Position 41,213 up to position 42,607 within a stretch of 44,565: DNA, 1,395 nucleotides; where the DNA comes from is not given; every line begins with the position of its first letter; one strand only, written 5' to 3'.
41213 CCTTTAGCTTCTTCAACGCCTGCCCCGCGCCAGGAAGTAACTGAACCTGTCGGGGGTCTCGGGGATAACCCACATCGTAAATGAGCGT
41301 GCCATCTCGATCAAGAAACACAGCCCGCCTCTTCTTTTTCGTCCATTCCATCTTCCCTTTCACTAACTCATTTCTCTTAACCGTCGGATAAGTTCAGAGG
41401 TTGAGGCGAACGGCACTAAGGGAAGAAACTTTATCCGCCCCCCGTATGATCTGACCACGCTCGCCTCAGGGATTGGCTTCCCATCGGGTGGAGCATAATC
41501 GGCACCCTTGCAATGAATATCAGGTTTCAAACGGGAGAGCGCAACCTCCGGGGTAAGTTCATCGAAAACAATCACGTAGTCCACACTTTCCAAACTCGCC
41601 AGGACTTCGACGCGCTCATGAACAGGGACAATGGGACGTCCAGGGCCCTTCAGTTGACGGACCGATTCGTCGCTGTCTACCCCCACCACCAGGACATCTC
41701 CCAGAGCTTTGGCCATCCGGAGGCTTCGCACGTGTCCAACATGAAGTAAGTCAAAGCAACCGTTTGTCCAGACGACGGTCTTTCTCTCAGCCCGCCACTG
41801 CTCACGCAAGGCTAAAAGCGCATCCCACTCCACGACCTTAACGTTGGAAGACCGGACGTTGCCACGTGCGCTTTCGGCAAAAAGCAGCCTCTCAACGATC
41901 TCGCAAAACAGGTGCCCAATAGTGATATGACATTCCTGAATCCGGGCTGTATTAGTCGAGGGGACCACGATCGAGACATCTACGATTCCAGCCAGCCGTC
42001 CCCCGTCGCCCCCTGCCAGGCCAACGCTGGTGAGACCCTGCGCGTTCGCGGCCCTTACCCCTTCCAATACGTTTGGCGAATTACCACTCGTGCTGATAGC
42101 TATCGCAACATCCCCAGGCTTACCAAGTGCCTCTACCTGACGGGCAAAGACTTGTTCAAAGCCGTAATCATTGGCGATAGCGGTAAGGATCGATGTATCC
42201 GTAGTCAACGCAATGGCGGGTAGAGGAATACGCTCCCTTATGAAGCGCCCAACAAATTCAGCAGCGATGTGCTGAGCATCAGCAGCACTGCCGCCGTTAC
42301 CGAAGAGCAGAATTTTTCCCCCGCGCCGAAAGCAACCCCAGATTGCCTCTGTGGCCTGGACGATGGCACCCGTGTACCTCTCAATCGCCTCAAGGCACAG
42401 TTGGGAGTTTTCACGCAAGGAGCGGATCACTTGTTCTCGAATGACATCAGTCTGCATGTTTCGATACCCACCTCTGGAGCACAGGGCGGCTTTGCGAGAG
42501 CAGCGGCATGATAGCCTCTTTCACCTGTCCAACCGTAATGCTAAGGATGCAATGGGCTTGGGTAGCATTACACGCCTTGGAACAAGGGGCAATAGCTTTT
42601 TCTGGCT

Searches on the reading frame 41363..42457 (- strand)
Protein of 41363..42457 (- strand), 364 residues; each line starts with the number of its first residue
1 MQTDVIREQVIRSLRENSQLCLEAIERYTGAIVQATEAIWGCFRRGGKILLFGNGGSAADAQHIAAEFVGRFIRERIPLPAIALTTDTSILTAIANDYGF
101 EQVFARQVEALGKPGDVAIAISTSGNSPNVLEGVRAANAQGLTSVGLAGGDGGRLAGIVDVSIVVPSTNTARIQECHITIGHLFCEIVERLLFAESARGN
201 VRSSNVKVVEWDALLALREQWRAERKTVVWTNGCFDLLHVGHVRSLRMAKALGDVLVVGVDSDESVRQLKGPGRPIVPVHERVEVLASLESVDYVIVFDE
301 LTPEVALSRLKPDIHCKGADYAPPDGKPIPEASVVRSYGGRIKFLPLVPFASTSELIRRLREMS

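Call 56: find_related_loci(query=window:41363-42457:-, collection=genome_contigs, flank=3000)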
Query window:41363-42457:- (364 aa) in genome_contigs; peptide patterns used: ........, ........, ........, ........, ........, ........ (x = any residue, [..] = any of these).
526 stretches matched a pattern; 471 encode a relative of the query (tblastn E <= 1e-3); the best 80 are kept; 80 distinct loci.
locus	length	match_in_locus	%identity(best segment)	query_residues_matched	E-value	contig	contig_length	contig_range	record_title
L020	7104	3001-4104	60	1-360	7e-144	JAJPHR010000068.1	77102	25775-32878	MAG: Verrucomicrobia bacterium isolate Centralia_MAG_180 k107_28914383, whole genome shotgun sequence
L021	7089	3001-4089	60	5-364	7e-141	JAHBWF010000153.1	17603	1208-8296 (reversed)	MAG: Labilithrix sp. isolate ACE_MYX10 MYX10_153, whole genome shotgun sequence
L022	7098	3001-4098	59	5-364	5e-138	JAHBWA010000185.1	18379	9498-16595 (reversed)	MAG: Labilithrix sp. isolate ACE_MYX5 MYX5_185, whole genome shotgun sequence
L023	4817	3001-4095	58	4-362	2e-131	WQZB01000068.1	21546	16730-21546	MAG: Polyangiaceae bacterium isolate Emb289P4bin44 Ga0123357_10002197, whole genome shotgun sequence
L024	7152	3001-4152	55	1-359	7e-130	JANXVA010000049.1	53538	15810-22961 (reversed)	MAG: Myxococcales bacterium isolate 340R_metabat_70 340R_k141_271137, whole genome shotgun sequence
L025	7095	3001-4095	56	1-360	2e-129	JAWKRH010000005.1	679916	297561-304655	MAG: Polyangiaceae bacterium isolate BC1.60 BC1.60.fa-5, whole genome shotgun sequence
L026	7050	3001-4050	58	10-360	4e-127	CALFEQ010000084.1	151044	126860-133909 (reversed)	MAG TPA_asm: uncultured Myxococcales bacterium isolate SRR5251193_bin.130_CONCOCT_v1.1_MAG genome assembly, contig: ERZ7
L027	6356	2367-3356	60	32-360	3e-123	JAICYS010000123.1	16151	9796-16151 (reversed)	MAG: Myxococcota bacterium isolate LS_ISSM_2_bin.42 k141_1656665_length_16151_cov_14.0031, whole genome shotgun sequence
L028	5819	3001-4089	55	1-361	5e-123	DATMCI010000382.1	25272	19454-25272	MAG TPA_asm: Kofleriaceae bacterium isolate SMAG_U13378 k141_1044228, whole genome shotgun sequence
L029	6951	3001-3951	64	46-360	1e-121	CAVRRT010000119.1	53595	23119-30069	MAG: uncultured proteobacterium isolate MFD04540.bin.2.43 genome assembly, contig: contig_6137, whole genome shotgun seq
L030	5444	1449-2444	59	32-360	4e-121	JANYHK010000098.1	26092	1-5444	MAG: Myxococcales bacterium isolate GL140_1_metabinner_44 GL140_1_k141_537439, whole genome shotgun sequence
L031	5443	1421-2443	58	12-360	2e-121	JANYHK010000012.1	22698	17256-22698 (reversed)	MAG: Myxococcales bacterium isolate GL140_1_metabinner_44 GL140_1_k141_1310099, whole genome shotgun sequence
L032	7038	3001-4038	56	14-360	2e-121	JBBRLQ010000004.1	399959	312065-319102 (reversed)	MAG: Polyangiales bacterium isolate La1_maxbin2.053 LA1C_X2.053_k141_1785693L_399959_cov_17.0001, whole genome shotgun s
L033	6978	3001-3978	58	31-357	6e-121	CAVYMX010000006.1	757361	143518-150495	MAG: uncultured Solirubrobacterales bacterium isolate MFD05705.bin.2.87 genome assembly, contig: contig_19406, whole gen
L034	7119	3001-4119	54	10-361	1e-118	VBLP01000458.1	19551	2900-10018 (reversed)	MAG: Deltaproteobacteria bacterium isolate DP_38 14_0903_13_30cm_scaffold_2930231, whole genome shotgun sequence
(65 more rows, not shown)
